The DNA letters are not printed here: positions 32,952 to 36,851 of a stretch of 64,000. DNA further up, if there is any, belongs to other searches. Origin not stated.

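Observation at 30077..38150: NfeD/YqiJ-like, flotillin and 1682-aa MoxR-class AAA protein in one operon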

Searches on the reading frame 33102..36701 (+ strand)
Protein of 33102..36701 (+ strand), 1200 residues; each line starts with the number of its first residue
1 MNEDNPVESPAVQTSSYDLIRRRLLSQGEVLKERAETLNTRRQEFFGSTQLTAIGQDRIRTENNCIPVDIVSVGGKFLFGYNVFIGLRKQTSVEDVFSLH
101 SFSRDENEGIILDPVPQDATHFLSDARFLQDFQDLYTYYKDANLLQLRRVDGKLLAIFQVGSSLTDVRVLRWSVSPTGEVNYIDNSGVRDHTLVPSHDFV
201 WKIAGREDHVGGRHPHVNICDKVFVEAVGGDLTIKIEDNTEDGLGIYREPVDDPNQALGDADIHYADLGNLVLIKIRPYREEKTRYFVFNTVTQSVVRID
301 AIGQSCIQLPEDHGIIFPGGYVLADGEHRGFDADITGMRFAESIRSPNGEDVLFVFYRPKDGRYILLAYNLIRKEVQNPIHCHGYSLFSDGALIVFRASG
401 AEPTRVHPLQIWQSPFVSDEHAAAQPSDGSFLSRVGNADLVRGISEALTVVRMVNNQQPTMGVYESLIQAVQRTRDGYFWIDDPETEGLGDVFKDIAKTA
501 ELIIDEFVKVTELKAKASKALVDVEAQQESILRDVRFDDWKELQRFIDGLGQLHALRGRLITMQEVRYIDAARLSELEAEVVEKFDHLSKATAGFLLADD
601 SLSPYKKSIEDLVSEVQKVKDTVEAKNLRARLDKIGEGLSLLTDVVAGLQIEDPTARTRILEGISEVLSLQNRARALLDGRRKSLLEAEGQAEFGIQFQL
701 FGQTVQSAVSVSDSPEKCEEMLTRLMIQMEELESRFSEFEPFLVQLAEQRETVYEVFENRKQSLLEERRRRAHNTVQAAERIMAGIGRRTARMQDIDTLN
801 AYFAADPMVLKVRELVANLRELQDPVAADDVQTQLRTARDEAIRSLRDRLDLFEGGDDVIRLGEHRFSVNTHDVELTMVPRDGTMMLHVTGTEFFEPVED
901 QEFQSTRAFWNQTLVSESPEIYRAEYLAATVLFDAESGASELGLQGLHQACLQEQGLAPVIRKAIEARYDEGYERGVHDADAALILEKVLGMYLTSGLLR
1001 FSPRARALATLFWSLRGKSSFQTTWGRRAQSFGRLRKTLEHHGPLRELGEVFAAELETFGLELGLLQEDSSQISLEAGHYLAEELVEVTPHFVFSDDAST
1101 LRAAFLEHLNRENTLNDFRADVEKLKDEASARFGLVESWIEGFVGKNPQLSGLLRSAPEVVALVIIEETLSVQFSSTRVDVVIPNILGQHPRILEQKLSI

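Call 54: predict_structure(alignment_id=A2)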
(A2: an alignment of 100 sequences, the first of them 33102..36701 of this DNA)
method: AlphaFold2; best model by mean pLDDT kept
length: 1200 residues; sequences in the alignment: 100
mean_pLDDT: 86.5   pTM: 0.55
mean pLDDT of the five models: 86.5, 86.1, 85.6, 83.6, 83.1
residues with pLDDT >= 90: 631; 70-90: 504; 50-70: 26; < 50: 39
segments of 3 or more residues with pLDDT < 50: 1-13, 849-863, 865-867, 869-874
pLDDT, mean of each block of 10 residues (from residue 1): 36 69 95 97 88 93 94 92 84 93 85 86 94 94 93 95 94 93 95 93 94 89 88 85 80 83 95 95 95 92 95 95 93 94 93 95 95 93 93 91 93 92 82 91 94 83 90 95 94 96 89 88 93 83 87 91 89 93 90 85 85 84 82 84 81 81 82 78 73 74 78 81 84 78 82 84 79 81 81 72 82 84 76 77 52 35 44 61 78 74 74 79 93 89 92 94 90 85 96 91 96 93 94 90 90 96 85 94 94 94 94 92 92 94 92 91 90 89 91 90
secondary structure, 60 per line:
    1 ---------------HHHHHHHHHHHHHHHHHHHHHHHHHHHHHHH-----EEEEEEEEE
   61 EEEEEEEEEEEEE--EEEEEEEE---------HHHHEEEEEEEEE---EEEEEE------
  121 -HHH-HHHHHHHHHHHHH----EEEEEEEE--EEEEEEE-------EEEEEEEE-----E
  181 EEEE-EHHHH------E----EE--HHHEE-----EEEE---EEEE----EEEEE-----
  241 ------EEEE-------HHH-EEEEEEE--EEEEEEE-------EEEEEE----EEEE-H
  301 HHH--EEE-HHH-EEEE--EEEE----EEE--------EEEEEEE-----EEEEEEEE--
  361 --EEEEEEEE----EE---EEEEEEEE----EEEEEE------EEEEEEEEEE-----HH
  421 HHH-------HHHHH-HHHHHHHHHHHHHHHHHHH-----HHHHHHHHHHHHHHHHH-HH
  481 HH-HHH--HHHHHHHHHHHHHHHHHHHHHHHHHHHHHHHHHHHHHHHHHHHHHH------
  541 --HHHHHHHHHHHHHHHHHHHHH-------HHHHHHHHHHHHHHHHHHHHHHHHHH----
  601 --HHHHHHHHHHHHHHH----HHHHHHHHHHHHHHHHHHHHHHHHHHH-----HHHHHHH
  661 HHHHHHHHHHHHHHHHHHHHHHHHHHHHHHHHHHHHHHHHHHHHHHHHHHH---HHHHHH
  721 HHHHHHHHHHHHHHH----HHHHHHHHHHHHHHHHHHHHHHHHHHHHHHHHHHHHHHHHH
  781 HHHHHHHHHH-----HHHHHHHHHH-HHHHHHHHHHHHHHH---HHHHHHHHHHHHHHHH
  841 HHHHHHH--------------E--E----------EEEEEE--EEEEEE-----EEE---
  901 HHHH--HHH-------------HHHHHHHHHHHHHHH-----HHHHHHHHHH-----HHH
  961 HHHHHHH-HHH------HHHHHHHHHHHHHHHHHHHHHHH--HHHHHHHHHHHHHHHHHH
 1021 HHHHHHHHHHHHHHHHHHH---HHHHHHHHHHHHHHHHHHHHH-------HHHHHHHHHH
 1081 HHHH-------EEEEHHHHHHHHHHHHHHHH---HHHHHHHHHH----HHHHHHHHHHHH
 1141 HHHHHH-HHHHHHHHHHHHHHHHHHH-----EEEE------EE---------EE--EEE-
elements in order (helices of 4 or more, strands of 3 or more residues): H16-46 E52-73 E76-83 H93-96 E97-105 E109-114 H126-138 E143-150 E153-159 E167-174 E180-184 H187-190 E216-219 E223-226 E231-235 E247-250 E262-268 E271-277 E285-290 E295-298 H300-303 E306-308 E314-317 E320-323 E328-330 E339-345 E351-358 E363-370 E380-387 E392-397 E404-413 H419-423 H431-435 H437-455 H461-477 H479-482 H489-534 H543-563 H571-596 H603-617 H622-648 H654-711 H715-735 H740-790 H796-805 H807-821 H825-847 E876-881 E884-889 E895-897 H901-904 H923-937 H943-952 H958-967 H978-1000 H1003-1039 H1043-1063 H1071-1084 E1092-1095 H1096-1111 H1115-1124 H1129-1146 H1148-1166 E1172-1175 E1197-1199
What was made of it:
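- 33192..34538 (+): g3 residues 31-479: N-terminal helix followed by a beta-propeller (Pfam DUF3686). In the AF2 model, strands span residues 52-413 with pLDDT mostly above 90 (call 54).
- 34359..35642 (+): g3 residues 420-847: long helical hairpin or coiled-coil region that includes Pfam DUF7902 (residues 600-684, nt 34899-35153). Its length is invariant across the family. AF2 helices span 437-847 (call 54).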

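Call 58: fold_search(model_id=the predicted structure, library=pdb)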
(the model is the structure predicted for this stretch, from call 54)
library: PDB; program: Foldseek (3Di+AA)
matches with E <= 10: 652; with E <= 0.001: 28
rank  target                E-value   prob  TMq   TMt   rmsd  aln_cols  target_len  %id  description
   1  7tbk_A5               2.1e-06  0.93  0.08  0.07  47.0      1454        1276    9  Composite structure of the dilated human nuclear pore complex (NPC) symmetric core generated with a 37A in situ cryo- (released 2022-06-15)
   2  7tbl_A5               2.4e-06  0.93  0.08  0.07  46.9      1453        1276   10  Composite structure of the human nuclear pore complex (NPC) cytoplasmic face generated with a 12A cryo-ET map of the  (released 2022-06-22)
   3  8asv_A                8.3e-06  0.89  0.07  0.07  30.7      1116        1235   10  Cryo-EM structure of yeast Elongator complex (released 2022-12-07)
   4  1xi4_A                1.5e-05  0.92  0.10  0.08  56.2      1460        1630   11  Clathrin D6 Coat (released 2004-11-02)
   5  5o7x_A                1.6e-05  1.00  0.12  0.20  31.0       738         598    9  CRYSTAL STRUCTURE OF S. CEREVISIAE CORE FACTOR AT 3.2A RESOLUTION (released 2017-08-02)
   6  8j07_i4               3.5e-05  0.89  0.08  0.08  175.7       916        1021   13  96nm repeat of human respiratory doublet microtubule and associated axonemal complexes (released 2023-07-26)
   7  7k58_C                6.0e-05  0.82  0.10  0.04  61.5      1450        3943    8  Structure of outer-arm dyneins bound to microtubule with microtubule binding state 1(MTBS-1) (released 2021-09-29)
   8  8j07_i5               8.4e-05  0.80  0.07  0.08  190.4       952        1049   13  96nm repeat of human respiratory doublet microtubule and associated axonemal complexes (released 2023-07-26)
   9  8q9t_C                9.1e-05  1.00  0.11  0.25  16.9       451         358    7  CryoEM structure of a S. Cerevisiae Ski238 complex bound to RNA (released 2023-11-29)
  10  8qcb_C                1.3e-04  1.00  0.11  0.26  17.5       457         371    9  CryoEM structure of a S. Cerevisiae Ski2387 complex in the open state (released 2023-11-08)
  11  8qca_C                1.6e-04  1.00  0.11  0.25  16.8       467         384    8  CryoEM structure of a S. Cerevisiae Ski2387 complex in the closed state bound to RNA (released 2023-11-15)
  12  9n73_LI               2.4e-04  0.93  0.10  0.16  34.0       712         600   10  SSU processome maturation and disassembly, State G (released 2025-10-29)
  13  5ods_A                2.8e-04  0.96  0.10  0.17  27.0       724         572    9  Structure of a phosphoprotein-protein complex (released 2018-03-14)
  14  9d5n_CH               3.2e-04  0.75  0.06  0.10  23.2       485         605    7  48-nm doublet microtubule from Trichomonas vaginalis strain G3 (released 2025-05-14)
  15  7pi2_G                3.3e-04  1.00  0.11  0.31  17.0       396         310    8  PfCyRPA bound to monoclonal antibody Cy.003 Fab fragment (released 2022-02-09)
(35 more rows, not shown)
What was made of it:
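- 33192..34538 (+): Foldseek hits are beta-propellers and propeller-plus-helical proteins such as Ski8, CyRPA, the trilobed-protease propeller, clathrin heavy chain and a nuclear-pore chain (call 58).
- Tried and rejected: Foldseek similarity of the N-terminal part to clathrin, nucleoporin and Elongator chains (call 58) has very low TM-scores (0.07-0.12).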
